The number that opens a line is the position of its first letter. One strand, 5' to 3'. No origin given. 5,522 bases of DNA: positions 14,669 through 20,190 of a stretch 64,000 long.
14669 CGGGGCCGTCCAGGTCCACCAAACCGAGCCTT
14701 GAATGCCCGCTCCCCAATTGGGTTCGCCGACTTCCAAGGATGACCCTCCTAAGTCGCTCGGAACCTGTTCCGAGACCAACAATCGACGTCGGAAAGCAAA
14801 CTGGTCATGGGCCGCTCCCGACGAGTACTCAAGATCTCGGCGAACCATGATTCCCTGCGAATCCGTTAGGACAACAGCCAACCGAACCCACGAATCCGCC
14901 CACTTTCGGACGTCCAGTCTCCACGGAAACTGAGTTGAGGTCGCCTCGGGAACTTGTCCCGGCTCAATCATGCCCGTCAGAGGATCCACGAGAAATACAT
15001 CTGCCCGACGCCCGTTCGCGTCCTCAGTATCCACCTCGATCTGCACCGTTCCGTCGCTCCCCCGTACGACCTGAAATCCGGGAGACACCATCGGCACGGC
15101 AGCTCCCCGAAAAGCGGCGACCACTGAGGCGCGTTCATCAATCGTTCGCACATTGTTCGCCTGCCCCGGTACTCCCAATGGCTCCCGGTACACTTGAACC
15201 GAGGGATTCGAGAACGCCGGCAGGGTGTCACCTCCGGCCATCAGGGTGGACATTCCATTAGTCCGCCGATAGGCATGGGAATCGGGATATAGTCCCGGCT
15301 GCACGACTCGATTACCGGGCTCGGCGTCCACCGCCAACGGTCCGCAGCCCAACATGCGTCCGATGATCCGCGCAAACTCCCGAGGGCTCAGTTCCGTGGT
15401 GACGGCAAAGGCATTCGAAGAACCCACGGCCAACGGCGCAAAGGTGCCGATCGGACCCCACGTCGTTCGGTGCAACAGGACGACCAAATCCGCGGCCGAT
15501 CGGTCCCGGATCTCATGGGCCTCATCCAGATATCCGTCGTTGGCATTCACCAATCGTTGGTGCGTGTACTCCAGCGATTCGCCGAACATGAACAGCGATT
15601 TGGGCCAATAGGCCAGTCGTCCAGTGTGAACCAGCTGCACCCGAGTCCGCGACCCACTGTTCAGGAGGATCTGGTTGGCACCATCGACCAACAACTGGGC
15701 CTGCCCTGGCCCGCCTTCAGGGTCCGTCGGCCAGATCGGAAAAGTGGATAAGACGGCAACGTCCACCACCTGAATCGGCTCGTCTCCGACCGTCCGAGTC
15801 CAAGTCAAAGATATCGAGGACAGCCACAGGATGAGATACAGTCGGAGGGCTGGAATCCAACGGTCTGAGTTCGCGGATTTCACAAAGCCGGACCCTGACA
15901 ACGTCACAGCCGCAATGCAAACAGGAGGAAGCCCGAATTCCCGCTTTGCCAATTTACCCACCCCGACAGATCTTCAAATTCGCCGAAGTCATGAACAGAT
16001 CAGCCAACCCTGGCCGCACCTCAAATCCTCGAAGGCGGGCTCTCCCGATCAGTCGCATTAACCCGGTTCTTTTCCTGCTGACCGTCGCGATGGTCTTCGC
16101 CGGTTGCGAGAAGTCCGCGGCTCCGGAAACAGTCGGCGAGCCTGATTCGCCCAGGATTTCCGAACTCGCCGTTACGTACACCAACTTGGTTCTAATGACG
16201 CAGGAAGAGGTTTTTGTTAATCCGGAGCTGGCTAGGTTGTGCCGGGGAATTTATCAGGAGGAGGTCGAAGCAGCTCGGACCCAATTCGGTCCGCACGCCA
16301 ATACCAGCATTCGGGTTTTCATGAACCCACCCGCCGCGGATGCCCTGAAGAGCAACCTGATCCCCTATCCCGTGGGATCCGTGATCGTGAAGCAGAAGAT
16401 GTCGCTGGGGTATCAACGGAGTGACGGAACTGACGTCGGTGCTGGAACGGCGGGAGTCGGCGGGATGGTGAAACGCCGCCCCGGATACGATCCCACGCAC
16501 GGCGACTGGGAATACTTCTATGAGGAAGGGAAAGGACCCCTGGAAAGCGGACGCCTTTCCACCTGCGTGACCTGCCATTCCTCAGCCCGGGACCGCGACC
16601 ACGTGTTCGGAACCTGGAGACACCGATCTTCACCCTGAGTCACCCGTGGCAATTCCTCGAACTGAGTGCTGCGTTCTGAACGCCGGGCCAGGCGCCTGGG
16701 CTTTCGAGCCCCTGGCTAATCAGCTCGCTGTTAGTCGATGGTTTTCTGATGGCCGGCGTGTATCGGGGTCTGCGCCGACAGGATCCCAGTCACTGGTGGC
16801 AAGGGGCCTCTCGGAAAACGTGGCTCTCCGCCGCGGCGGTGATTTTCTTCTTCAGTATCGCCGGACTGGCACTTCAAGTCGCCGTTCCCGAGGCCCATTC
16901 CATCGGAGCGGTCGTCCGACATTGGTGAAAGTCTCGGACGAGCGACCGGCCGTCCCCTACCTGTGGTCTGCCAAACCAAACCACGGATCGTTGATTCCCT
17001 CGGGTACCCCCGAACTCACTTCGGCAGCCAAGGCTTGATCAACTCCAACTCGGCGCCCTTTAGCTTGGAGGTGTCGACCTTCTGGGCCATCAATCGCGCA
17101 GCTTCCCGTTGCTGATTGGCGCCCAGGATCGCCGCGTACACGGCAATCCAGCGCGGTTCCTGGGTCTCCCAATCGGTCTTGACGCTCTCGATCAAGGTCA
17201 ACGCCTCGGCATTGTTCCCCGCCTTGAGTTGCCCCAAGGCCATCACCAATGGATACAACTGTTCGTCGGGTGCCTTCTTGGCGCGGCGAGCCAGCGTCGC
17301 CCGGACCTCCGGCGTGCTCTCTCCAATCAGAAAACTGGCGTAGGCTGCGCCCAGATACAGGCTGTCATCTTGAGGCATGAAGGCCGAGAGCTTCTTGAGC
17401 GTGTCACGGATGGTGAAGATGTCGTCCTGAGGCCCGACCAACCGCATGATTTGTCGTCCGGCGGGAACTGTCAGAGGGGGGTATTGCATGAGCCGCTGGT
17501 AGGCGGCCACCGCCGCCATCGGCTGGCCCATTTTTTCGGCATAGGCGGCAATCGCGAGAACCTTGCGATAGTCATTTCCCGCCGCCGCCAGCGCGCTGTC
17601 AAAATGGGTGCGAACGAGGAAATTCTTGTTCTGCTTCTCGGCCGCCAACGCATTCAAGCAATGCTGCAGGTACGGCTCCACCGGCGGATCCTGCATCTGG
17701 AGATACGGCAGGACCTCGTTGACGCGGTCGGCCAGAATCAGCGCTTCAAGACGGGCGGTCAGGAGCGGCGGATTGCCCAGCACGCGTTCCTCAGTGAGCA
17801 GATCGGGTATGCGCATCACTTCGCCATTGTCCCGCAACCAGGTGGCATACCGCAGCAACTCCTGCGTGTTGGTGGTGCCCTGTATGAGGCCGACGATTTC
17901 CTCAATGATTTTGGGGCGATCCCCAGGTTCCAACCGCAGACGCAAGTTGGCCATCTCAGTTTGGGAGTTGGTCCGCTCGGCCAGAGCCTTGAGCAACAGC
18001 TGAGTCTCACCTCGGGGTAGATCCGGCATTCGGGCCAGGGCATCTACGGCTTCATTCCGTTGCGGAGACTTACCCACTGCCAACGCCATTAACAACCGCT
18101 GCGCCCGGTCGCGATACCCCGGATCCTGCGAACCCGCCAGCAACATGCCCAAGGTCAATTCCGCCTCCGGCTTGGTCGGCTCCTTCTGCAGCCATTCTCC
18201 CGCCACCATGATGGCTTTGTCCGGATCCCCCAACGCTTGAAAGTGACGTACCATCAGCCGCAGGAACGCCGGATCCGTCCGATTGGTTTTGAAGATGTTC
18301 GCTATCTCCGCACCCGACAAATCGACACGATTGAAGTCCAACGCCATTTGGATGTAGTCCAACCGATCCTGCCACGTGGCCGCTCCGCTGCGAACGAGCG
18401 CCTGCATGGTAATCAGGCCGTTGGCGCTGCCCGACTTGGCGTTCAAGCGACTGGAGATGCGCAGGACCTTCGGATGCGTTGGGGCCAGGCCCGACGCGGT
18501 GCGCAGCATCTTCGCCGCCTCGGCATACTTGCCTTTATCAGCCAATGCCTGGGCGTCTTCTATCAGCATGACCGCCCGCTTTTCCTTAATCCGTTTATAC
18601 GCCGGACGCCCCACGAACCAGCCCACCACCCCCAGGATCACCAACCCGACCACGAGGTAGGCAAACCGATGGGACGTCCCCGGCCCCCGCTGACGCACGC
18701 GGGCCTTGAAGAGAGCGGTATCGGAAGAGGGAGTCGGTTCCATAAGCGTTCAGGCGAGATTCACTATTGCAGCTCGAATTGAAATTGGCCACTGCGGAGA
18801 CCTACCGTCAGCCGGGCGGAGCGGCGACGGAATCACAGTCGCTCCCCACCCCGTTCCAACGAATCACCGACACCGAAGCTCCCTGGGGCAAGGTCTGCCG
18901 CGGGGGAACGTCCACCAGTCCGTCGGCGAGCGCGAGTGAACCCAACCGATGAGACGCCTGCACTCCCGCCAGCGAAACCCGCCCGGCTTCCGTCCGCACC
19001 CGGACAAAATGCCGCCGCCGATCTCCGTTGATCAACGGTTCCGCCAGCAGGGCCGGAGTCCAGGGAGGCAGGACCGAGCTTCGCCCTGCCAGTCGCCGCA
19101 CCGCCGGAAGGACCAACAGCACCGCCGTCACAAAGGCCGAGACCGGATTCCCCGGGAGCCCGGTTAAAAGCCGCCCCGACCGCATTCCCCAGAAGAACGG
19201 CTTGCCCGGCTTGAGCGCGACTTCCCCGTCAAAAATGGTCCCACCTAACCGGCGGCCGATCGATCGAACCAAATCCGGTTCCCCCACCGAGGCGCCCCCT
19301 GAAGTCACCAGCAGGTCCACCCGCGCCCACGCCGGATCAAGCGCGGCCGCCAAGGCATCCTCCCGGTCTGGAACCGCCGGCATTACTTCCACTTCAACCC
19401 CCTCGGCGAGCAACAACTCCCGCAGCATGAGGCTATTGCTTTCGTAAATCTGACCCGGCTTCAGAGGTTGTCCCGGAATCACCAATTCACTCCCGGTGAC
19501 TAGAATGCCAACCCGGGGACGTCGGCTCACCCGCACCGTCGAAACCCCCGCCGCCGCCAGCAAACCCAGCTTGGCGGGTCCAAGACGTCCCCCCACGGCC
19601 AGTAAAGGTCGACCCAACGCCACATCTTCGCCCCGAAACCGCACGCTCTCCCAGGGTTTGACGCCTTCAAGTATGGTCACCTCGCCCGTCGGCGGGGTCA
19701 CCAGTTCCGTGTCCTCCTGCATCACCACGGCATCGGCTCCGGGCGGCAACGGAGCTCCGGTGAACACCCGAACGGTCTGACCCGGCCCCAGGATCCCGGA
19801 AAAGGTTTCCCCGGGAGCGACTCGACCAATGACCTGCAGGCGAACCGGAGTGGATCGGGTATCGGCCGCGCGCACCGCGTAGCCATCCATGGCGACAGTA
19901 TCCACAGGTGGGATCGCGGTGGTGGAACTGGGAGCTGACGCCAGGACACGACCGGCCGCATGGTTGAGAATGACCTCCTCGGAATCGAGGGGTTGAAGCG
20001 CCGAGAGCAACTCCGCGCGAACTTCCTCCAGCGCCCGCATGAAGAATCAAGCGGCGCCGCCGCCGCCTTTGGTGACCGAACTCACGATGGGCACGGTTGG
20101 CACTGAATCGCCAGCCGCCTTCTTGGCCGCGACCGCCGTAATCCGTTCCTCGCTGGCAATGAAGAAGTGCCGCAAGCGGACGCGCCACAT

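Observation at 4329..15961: Two convergent giant paralogs built from about 24 copies of an uncharacterised ND-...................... module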

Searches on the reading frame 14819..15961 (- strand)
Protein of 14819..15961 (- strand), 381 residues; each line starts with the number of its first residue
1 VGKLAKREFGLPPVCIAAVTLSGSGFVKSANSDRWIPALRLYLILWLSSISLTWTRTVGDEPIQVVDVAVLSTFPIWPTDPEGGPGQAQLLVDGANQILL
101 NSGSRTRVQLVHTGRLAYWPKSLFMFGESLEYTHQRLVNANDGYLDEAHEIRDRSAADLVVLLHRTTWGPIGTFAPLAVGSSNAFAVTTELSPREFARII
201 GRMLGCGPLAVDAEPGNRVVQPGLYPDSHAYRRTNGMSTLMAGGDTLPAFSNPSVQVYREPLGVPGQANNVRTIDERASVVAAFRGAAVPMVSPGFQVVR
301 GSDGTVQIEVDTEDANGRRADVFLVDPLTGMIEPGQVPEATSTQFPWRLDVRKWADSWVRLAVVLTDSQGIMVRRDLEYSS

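Call 13: search_protein_families(library=pfam, proteins=[window:14819-15961:-], max_evalue=10)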
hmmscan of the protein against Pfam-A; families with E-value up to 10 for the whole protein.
seq(381 aa): 0 families

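Call 32: search_solved_structures(query=window:14819-15961:-, max_evalue=10, show_alignments=2)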
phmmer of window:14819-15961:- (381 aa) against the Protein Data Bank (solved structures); distinct sequences matched with E-value up to 10: 0.

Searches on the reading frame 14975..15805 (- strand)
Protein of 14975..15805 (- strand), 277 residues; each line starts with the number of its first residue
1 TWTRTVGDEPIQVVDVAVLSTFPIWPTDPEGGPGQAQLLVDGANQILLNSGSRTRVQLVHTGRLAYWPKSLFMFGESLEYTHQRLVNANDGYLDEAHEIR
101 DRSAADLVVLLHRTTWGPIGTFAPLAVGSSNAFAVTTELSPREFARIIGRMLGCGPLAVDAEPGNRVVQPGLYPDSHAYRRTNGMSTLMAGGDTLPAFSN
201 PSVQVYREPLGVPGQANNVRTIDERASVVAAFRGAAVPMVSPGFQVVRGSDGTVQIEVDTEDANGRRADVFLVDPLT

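Call 48: search_solved_structures(query=A3, max_evalue=1, show_alignments=1)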
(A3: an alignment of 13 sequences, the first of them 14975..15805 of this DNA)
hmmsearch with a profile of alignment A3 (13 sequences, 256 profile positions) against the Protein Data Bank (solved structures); distinct sequences matched with E-value up to 1: 0.
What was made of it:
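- Tried and rejected: PDB sequence searches found nothing for the head as a single sequence or as a profile (calls 32, 48).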

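Call 59: predict_structure(alignment_id=A3)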
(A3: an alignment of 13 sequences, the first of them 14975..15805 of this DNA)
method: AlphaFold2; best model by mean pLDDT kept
length: 277 residues; sequences in the alignment: 13
mean_pLDDT: 75.7   pTM: 0.77
mean pLDDT of the five models: 75.7, 73.6, 72.6, 70.3, 69.8
residues with pLDDT >= 90: 74; 70-90: 116; 50-70: 55; < 50: 32
segments of 3 or more residues with pLDDT < 50: 26-31, 157-165, 264-277
pLDDT, mean of each block of 10 residues (from residue 1): 58 92 53 76 92 93 79 67 88 91 93 66 75 87 90 66 48 71 80 82 86 85 90 74 68 69 48 41
secondary structure, 60 per line:
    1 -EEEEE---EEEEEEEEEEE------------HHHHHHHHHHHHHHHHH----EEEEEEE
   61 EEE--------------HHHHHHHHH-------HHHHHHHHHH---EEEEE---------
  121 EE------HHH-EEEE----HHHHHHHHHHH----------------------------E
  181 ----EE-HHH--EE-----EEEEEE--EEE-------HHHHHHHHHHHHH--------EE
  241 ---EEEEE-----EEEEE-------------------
elements in order: E2-6 E10-20 H33-49 E54-63 H78-86 H94-103 E107-111 E133-136 H141-151 E200-205 E208-210 H218-230 E244-248 E254-258
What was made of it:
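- On Adamalysin/reprolysin-like metzincins (M12B; Pfam Reprolysin_3/4/5): The head model has pLDDT 75.7 (call 59).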

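Call 62: fold_search(model_id=the predicted structure, library=pdb)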
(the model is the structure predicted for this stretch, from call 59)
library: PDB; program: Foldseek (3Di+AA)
matches with E <= 10: 1052; with E <= 0.001: 119
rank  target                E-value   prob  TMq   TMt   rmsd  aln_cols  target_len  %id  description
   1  6o38_A                4.6e-12  1.00  0.60  0.31   3.6       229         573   16  Structure of a chaperone-substrate complex (released 2019-07-24)
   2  6o38_F                1.2e-11  1.00  0.60  0.31   3.6       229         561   16  Structure of a chaperone-substrate complex (released 2019-07-24)
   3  6o38_C                3.1e-11  1.00  0.60  0.34   3.6       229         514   16  Structure of a chaperone-substrate complex (released 2019-07-24)
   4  1r54_A                1.5e-07  1.00  0.45  0.59   6.7       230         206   13  Crystal structure of the catalytic domain of human ADAM33 (released 2004-10-12)
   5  4dd8_D                3.8e-07  1.00  0.47  0.60   6.5       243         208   14  ADAM-8 metalloproteinase domain with bound batimastat (released 2012-06-06)
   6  1r55_A                4.0e-07  1.00  0.45  0.59   6.8       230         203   13  Crystal structure of the catalytic domain of human ADAM 33 (released 2004-10-12)
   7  3dsl_B                4.6e-07  1.00  0.45  0.31   6.9       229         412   15  The Three-dimensional Structure of Bothropasin, the Main Hemorrhagic Factor from Bothrops jararaca venom. (released 2008-10-21)
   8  4dd8_B                4.9e-07  1.00  0.46  0.60   7.0       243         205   15  ADAM-8 metalloproteinase domain with bound batimastat (released 2012-06-06)
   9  1dth_A                8.0e-07  1.00  0.47  0.63   6.0       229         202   11  METALLOPROTEASE (released 1997-02-12)
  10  3b2z_F                9.0e-07  1.00  0.46  0.44  12.8       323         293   12  Crystal Structure of ADAMTS4 (apo form) (released 2007-12-25)
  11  4dd8_A                1.2e-06  1.00  0.46  0.60   7.1       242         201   14  ADAM-8 metalloproteinase domain with bound batimastat (released 2012-06-06)
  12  2w12                  1.3e-06  1.00  0.44  0.59   7.1       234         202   12  High-resolution crystal structure of the P-I snake venom metalloproteinase BaP1 in complex with a peptidomimetic: insigh (released 2009-06-16)
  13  3hy9_B                1.3e-06  1.00  0.43  0.52   7.6       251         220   14  Crystal Structure of the Catalytic Domain of ADAMTS-5 in Complex with an Amino-2-indanol compound (released 2009-07-07)
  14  5y2z_I                1.4e-06  1.00  0.46  0.29   6.3       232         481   15  Crystal structure of human LGI1 EPTP-ADAM22 complex (released 2018-05-02)
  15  1bud                  1.5e-06  1.00  0.45  0.61   4.9       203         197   12  ACUTOLYSIN A FROM SNAKE VENOM OF AGKISTRODON ACUTUS AT PH 5.0 (released 1999-09-07)
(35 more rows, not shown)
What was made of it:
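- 15017..15805 (-): B head (aa ~53-315): an adamalysin/reprolysin-like metzincin fold without a catalytic site. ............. stands where homologues have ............. The AlphaFold model has pLDDT 76 and its best Foldseek matches are CpaA (6o38, E 5e-12) and then ADAM and snake-venom metalloproteinases (calls 59, 62).
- On Adamalysin/reprolysin-like metzincins (M12B; Pfam Reprolysin_3/4/5): Foldseek finds 119 PDB matches at E <= 1e-3, led by CpaA, ADAM33, ADAM8 and snake-venom metalloproteinases (call 62).
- Closest known: CpaA of Acinetobacter. Same: B's head model matches CpaA best (E 4.6e-12, TMq 0.60) and then ADAM33, ADAM8, ADAMTS and snake-venom metalloproteinases (call 62).
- The head keeps the adamalysin fold (call 62).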

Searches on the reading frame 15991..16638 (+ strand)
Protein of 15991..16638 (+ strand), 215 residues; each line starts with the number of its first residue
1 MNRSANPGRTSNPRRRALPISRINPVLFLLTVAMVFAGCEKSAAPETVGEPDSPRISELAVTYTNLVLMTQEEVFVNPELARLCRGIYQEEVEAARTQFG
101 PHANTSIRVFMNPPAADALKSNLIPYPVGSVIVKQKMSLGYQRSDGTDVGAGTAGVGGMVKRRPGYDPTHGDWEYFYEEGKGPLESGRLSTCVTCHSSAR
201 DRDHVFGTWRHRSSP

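Call 61: search_protein_families(library=pfam, proteins=[window:15991-16638:+], max_evalue=0.001)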
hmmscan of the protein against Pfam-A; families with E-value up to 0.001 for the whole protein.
window:15991-16638:+ (215 aa): 1 family
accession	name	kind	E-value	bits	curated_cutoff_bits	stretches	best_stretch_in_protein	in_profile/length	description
PF16694.10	Cytochrome_P460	-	1.4e-12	48.6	27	1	101-206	17-124/125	Cytochrome P460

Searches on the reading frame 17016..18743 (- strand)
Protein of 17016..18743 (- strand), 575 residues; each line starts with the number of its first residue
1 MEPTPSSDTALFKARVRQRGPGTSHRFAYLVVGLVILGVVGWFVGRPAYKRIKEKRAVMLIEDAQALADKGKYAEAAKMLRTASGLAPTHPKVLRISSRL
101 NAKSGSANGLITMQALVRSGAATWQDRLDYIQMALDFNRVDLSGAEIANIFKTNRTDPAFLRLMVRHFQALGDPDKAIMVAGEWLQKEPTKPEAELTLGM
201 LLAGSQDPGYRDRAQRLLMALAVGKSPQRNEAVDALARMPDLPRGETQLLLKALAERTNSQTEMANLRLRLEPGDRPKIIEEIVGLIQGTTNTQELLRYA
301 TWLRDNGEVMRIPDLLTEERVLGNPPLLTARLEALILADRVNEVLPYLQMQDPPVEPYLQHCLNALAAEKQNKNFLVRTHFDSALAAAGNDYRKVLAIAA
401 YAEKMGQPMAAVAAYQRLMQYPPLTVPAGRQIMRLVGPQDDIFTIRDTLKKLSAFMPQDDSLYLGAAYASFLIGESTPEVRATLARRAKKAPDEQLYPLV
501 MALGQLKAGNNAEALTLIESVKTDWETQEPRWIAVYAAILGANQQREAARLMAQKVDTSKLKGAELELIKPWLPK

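Call 61: search_protein_families(library=pfam, proteins=[window:17016-18743:-], max_evalue=0.001)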
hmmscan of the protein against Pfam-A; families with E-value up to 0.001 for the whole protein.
window:17016-18743:- (575 aa): 1 family
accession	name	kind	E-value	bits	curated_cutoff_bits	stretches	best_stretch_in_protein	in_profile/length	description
PF13429.12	TPR_15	-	3.8e-08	33.5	26.2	1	479-555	198-273/280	Tetratricopeptide repeat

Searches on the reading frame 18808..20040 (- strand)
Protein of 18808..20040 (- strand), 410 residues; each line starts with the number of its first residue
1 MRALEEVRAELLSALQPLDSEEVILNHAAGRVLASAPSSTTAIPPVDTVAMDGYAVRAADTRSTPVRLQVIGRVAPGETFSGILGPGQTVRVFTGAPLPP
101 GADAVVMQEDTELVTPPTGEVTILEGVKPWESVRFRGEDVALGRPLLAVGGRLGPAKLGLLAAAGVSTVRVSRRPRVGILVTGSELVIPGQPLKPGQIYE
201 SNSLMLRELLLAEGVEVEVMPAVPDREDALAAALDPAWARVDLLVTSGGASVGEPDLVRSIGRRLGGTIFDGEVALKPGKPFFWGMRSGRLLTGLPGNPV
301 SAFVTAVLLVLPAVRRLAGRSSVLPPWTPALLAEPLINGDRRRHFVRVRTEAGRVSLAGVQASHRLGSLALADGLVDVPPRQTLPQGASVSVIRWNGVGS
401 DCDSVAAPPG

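Call 61: search_protein_families(library=pfam, proteins=[window:18808-20040:-], max_evalue=0.001)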
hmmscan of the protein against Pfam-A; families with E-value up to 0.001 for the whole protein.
window:18808-20040:- (410 aa): 3 families
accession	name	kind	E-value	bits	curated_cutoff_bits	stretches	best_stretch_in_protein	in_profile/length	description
PF03453.22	MoeA_N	-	3.9e-41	140.8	30.8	1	4-165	3-160/160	MoeA N-terminal region (domain I and II)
PF00994.29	MoCF_biosynth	-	3.9e-24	85.4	26.6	1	178-315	1-143/144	Probable molybdopterin binding domain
PF03454.20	MoeA_C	-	4e-11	43.4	22.1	1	330-394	2-71/72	MoeA C-terminal region (domain IV)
